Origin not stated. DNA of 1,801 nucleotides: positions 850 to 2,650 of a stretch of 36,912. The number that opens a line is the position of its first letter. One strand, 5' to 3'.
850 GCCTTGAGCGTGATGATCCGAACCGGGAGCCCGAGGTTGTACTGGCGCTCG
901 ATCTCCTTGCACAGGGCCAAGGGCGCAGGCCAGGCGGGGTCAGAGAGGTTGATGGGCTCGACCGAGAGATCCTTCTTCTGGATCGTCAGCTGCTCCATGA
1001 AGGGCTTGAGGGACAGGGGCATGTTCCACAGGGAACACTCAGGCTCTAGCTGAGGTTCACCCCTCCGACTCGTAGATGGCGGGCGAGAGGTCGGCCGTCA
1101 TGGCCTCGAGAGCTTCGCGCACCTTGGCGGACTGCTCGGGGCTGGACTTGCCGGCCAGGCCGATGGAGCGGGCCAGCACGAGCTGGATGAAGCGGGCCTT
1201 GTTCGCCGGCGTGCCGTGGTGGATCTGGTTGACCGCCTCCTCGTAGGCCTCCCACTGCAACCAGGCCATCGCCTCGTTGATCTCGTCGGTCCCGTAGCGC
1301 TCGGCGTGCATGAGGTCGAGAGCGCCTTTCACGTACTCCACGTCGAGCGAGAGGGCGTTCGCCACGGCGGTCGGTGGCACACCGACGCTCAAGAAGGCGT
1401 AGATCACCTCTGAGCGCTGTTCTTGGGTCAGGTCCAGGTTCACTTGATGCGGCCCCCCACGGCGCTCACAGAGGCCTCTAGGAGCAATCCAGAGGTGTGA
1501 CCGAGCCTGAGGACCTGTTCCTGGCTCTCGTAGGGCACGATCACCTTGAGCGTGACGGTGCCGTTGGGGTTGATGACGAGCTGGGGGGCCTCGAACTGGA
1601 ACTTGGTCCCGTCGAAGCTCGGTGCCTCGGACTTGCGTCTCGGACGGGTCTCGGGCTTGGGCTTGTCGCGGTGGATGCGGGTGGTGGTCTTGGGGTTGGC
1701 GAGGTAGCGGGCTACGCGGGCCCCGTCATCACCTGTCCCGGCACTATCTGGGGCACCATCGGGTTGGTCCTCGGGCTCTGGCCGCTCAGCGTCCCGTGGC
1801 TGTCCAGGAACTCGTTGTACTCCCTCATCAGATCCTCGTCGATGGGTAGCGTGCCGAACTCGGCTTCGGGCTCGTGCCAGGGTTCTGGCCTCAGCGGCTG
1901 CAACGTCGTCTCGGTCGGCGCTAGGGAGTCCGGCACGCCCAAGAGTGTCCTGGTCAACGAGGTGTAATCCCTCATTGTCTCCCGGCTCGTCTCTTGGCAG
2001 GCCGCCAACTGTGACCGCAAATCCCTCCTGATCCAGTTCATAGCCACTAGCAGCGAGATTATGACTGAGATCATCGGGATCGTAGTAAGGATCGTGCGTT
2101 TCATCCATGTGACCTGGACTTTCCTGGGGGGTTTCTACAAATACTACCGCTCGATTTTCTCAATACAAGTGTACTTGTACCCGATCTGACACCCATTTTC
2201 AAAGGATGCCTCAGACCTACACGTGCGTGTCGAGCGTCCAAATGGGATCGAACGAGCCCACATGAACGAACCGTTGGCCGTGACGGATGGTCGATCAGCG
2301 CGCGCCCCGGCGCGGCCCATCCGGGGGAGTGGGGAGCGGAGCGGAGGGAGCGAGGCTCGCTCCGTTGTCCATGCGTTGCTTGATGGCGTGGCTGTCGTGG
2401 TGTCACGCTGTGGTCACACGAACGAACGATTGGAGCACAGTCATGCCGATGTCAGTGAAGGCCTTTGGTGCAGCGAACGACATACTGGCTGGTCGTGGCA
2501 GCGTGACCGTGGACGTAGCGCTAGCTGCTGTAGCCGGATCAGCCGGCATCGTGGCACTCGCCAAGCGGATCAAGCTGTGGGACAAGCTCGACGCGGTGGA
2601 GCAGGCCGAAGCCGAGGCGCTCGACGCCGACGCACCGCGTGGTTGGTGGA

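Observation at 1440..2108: Gene upstream of terS needs a -1 frameshift (or full dual coding) to express its C-terminal ~90 codons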

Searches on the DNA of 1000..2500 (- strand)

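Call 3: search_dna_similar(query=window:1000-2500:-, collection=phages, mode=distant, max_rows=30)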
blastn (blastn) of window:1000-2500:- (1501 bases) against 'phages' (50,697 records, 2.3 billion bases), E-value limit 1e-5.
No match.

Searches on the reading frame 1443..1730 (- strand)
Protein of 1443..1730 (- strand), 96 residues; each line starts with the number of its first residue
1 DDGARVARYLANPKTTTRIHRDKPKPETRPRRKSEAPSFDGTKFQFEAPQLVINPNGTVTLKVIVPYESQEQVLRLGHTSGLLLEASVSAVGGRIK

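Call 12: search_protein_families(library=phrogs, max_evalue=0.01, proteins=[window:1443-1730:-])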
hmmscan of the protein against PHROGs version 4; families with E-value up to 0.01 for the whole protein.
window:1443-1730:- (96 aa): 0 families

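Call 13: search_protein_families(library=pfam, max_evalue=0.01, proteins=[window:1443-1730:-])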
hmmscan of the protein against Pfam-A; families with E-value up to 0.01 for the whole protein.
window:1443-1730:- (96 aa): 0 families

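Call 37: find_homologous_proteins(query=A2, max_evalue=0.01)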
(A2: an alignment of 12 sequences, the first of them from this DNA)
Query A2 (12 sequences) (91 aa, profile of the alignment): 20 proteins with E <= 0.01 among 7311 candidates.
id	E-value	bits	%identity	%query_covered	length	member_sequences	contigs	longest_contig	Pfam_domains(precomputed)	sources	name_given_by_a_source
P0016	1.5e-32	129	44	60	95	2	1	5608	-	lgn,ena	-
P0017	3.4e-31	125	42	92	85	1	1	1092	-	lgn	-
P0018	1.2e-30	123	43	97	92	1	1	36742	-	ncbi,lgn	-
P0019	3.4e-28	115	44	70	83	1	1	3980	-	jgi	jgi:hypothetical protein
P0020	1.1e-26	111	36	91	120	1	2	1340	-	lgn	-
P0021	1.2e-26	111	40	97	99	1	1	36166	-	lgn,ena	-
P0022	2.8e-25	106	42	84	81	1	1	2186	-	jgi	jgi:hypothetical protein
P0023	1.5e-24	104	38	98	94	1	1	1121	-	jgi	jgi:hypothetical protein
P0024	4.0e-24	102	46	79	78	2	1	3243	-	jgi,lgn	jgi:hypothetical protein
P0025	2.3e-23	100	42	73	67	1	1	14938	-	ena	-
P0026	1.7e-20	91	38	71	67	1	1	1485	-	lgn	-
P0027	2.1e-20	90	34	96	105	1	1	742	-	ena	-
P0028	2.6e-20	90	40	64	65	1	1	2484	-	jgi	jgi:hypothetical protein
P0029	1.3e-19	88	37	78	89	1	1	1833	-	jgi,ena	jgi:hypothetical protein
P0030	7.1e-16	76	67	51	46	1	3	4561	-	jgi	jgi:hypothetical protein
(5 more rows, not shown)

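Call 39: find_related_loci(query=A2, collection=viral_contigs, flank=2500)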
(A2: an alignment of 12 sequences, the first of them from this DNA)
Query A2 (91 aa) in viral_contigs; peptide patterns used: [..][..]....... (x = any residue, [..] = any of these).
9 stretches matched a pattern, but none encodes a relative of the query by tblastn (E <= 1e-3).

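Call 40: find_related_loci(query=A2, collection=genome_contigs, flank=2500)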
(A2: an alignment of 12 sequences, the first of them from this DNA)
Query A2 (91 aa) in genome_contigs; peptide patterns used: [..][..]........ (x = any residue, [..] = any of these).
5 stretches matched a pattern, but none encodes a relative of the query by tblastn (E <= 1e-3).

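Call 41: find_encoding_contigs(protein=P0021, flank=2500, max_places=2)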
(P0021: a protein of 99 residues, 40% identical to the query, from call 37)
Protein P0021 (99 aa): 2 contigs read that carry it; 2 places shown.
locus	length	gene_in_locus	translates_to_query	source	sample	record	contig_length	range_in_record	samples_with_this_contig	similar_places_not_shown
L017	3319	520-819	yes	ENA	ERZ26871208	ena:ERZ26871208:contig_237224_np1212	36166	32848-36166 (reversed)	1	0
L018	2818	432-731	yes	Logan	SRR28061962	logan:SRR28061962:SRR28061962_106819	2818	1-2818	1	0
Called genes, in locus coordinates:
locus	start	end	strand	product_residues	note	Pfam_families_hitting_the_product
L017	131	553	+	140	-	-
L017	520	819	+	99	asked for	-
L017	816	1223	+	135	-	-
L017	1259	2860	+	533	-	-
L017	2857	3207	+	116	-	PF09723:Zn_ribbon_8 (weak)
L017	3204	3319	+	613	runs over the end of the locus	PF16510:P22_portal, PF23899:SU10_portal (faint)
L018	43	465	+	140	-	-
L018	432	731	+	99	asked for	-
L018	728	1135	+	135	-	-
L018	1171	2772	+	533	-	-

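Call 42: find_encoding_contigs(protein=P0025, flank=2500, max_places=2)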
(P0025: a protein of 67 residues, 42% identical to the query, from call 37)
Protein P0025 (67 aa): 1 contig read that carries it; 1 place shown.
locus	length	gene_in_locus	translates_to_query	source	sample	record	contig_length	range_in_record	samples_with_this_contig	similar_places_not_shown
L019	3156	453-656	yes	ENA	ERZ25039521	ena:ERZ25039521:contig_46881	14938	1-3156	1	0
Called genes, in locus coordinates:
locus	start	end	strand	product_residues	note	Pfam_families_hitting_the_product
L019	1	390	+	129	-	?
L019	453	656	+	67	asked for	-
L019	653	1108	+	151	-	-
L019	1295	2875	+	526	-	-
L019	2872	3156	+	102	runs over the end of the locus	PF09723:Zn_ribbon_8 (weak)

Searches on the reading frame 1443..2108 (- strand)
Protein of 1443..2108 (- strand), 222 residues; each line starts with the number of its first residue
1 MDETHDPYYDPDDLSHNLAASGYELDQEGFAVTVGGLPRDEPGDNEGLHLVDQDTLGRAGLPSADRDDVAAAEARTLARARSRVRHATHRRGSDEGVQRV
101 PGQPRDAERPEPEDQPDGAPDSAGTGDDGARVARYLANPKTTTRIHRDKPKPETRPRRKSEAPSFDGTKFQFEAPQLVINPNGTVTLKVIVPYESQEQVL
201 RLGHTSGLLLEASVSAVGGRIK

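Call 12: search_protein_families(library=phrogs, max_evalue=0.01, proteins=[window:1443-2108:-])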
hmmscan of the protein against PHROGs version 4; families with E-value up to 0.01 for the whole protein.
window:1443-2108:- (222 aa): 0 families

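Call 13: search_protein_families(library=pfam, max_evalue=0.01, proteins=[window:1443-2108:-])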
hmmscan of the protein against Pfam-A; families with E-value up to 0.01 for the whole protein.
window:1443-2108:- (222 aa): 0 families

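Call 53: search_dna_similar(query=window:1443-2108:-, collection=phages, mode=protein, max_rows=12, max_evalue=1)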
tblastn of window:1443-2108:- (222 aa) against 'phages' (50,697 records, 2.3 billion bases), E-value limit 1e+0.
Records with a match: 6; places in all: 6; records where one place covers at least 80% of the query: 0.
Best place of each record, by identity: <60% 6.
By first word of the organism name: Cellulophaga 5; Bacteriophage 1.
By host as written in the record: Cellulophaga sp. MM#3 2; - 1; Cellulophaga baltica MM#3 1; Cellulophaga baltica #19 1; Cellulophaga baltica #13 1.
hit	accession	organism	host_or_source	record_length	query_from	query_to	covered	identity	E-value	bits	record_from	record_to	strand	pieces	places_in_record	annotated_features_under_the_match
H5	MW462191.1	Bacteriophage sp.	freshwater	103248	108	218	50%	32.8%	4e-1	37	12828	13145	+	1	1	uracil-DNA glycosylase, family 4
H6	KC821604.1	Cellulophaga phage phiST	Cellulophaga baltica MM#3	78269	137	190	24%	31.5%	6e-1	37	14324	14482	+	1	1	structural protein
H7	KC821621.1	Cellulophaga phage phi19:2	Cellulophaga baltica #19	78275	137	190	24%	31.5%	6e-1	37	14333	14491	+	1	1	structural protein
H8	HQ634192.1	Cellulophaga phage phiST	Cellulophaga sp. MM#3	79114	137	190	24%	31.5%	6e-1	37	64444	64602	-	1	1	hypothetical protein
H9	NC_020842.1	Cellulophaga phage phiST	Cellulophaga sp. MM#3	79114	137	190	24%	31.5%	6e-1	37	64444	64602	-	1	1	virion structural protein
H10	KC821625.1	Cellulophaga phage phi13:1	Cellulophaga baltica #13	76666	137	190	24%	31.5%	7e-1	37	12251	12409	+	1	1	structural protein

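Call 59: find_homologous_proteins(query=A3, max_evalue=0.01)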
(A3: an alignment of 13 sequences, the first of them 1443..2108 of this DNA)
Query A3 (13 sequences) (222 aa, profile of the alignment): 5 proteins with E <= 0.01 among 8000 candidates.
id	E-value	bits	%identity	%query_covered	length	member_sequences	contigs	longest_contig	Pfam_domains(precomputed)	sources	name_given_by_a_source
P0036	1.1e-103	364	57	98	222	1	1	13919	-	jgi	jgi:hypothetical protein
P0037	1.1e-103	364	56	98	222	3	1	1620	-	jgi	-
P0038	9.0e-85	302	51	94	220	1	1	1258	-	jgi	jgi:hypothetical protein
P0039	1.9e-78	281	47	97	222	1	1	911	-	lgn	-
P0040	1.0e-71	259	45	98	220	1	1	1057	-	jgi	jgi:hypothetical protein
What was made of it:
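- Some gene callers did call the long ORF (five proteins of 220-222 aa, call 59).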

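Call 71: predict_structure(alignment_id=A4)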
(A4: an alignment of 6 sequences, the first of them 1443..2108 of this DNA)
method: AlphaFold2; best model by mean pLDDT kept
length: 222 residues; sequences in the alignment: 6
mean_pLDDT: 51.8   pTM: 0.18
mean pLDDT of the five models: 51.8, 49.5, 49.0, 46.7, 45.9
residues with pLDDT >= 90: 0; 70-90: 23; 50-70: 69; < 50: 130
segments of 3 or more residues with pLDDT < 50: 1-3, 16-27, 29-53, 55-58, 88-111, 113-125, 142-171, 206-222
pLDDT, mean of each block of 10 residues (from residue 1): 52 50 42 39 41 48 78 83 56 40 44 43 53 64 45 46 41 59 65 62 55 36 41
secondary structure, 60 per line:
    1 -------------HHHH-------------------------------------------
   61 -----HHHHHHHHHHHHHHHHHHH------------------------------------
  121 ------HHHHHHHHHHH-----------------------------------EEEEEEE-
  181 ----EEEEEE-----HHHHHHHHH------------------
elements in order: H14-17 H66-84 H127-137 E173-179 E185-190 H196-204
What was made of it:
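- The L model is of low confidence (pLDDT 51.8, call 71).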

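Call 73: search_protein_representatives(alignment_id=A4)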
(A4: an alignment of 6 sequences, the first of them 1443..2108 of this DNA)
Query: 6 sequences, 223 profile positions. Proteins with E-value up to 0.001 (for the whole library): 39; up to 1e-10: 16; up to 1e-30: 3. The best 39 are listed.
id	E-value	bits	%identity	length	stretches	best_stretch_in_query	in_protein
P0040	1.1e-92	326.3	-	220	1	5-222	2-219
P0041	1.8e-71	257.0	-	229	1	1-223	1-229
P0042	3.0e-40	154.9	-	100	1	2-99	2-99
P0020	3.2e-27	112.3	-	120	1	108-222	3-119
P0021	1.3e-26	110.3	-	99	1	129-221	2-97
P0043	2.8e-22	96.2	-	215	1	3-219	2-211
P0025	2.0e-20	90.1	-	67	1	159-223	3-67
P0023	2.0e-20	90.1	-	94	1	126-223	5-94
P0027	2.1e-20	90.0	-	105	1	126-222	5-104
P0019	9.4e-20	87.9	-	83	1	147-223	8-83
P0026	4.0e-19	85.8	-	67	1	158-222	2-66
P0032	7.1e-18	81.8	-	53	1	171-223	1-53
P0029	2.2e-16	76.9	-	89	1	141-219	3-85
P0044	4.6e-16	75.8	-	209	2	59-219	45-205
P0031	6.9e-13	65.4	-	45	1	180-223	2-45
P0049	7.5e-07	45.7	-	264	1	42-213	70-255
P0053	6.3e-05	39.4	-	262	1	89-213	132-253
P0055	7.6e-05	39.1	-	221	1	64-212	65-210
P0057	2.9e-04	37.2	-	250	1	69-215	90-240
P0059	3.7e-04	36.9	-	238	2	89-215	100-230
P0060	5.2e-04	36.4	-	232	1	94-218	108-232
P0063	7.2e-04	36.0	-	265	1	87-214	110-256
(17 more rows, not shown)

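Call 75: search_protein_families(library=phrogs, max_evalue=0.01, proteins=[P0041, P0043, P0044, P0049, P0053, P0055, P0057, P0059, P0060, P0063])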
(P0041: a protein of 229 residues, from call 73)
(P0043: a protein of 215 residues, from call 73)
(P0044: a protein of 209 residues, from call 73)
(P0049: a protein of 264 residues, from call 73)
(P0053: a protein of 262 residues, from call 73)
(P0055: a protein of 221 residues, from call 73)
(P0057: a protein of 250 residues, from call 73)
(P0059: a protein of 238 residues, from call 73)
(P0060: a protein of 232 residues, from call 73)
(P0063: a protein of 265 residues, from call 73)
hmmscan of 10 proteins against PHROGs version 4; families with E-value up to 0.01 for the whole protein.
P0041 (229 aa): 0 families

P0043 (215 aa): 0 families

P0044 (209 aa): 0 families

P0049 (264 aa): 0 families

P0053 (262 aa): 0 families

P0055 (221 aa): 0 families

P0057 (250 aa): 0 families

P0059 (238 aa): 0 families

P0060 (232 aa): 0 families

P0063 (265 aa): 0 families

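Call 76: search_protein_families(library=pfam, max_evalue=0.01, proteins=[P0041, P0043, P0044, P0049, P0053, P0055, P0057, P0059, P0060, P0063])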
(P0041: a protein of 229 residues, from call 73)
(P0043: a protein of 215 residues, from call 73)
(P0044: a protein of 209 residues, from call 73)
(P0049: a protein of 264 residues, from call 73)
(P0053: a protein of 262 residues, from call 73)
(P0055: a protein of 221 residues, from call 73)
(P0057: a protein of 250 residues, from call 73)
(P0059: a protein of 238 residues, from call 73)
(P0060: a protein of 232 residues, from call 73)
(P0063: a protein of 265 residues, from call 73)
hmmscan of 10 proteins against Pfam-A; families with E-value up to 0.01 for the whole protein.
P0041 (229 aa): 0 families

P0043 (215 aa): 0 families

P0044 (209 aa): 0 families

P0049 (264 aa): 0 families

P0053 (262 aa): 0 families

P0055 (221 aa): 0 families

P0057 (250 aa): 0 families

P0059 (238 aa): 0 families

P0060 (232 aa): 0 families

P0063 (265 aa): 0 families

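Call 79: find_related_loci(query=P0059, collection=viral_contigs, flank=2500)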
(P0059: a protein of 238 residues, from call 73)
Query P0059 (238 aa) in viral_contigs; peptide patterns used: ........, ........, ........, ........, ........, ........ (x = any residue, [..] = any of these).
10 stretches matched a pattern, but none encodes a relative of the query by tblastn (E <= 1e-3).

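Call 80: search_dna_similar(query=P0057, collection=phages, mode=protein, max_evalue=0.01, max_rows=10)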
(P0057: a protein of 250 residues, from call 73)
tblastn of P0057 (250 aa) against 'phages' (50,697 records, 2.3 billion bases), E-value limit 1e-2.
No match.

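Call 81: search_dna_similar(query=P0060, collection=phages, mode=protein, max_evalue=0.01, max_rows=10)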
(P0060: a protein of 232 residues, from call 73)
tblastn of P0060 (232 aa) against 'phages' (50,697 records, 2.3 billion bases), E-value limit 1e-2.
No match.

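Call 82: find_related_loci(query=P0043, collection=viral_contigs, flank=2500)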
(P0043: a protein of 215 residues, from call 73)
Query P0043 (215 aa) in viral_contigs; peptide patterns used: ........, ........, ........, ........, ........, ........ (x = any residue, [..] = any of these).
11 stretches matched a pattern, but none encodes a relative of the query by tblastn (E <= 1e-3).

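Call 83: find_related_loci(query=P0057, collection=viral_contigs, flank=2500)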
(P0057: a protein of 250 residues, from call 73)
Query P0057 (250 aa) in viral_contigs; peptide patterns used: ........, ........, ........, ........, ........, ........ (x = any residue, [..] = any of these).
20 stretches matched a pattern; 1 encode a relative of the query (tblastn E <= 1e-3); 1 distinct loci.
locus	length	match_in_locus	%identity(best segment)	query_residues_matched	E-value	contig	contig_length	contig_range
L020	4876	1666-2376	41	14-248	1e-45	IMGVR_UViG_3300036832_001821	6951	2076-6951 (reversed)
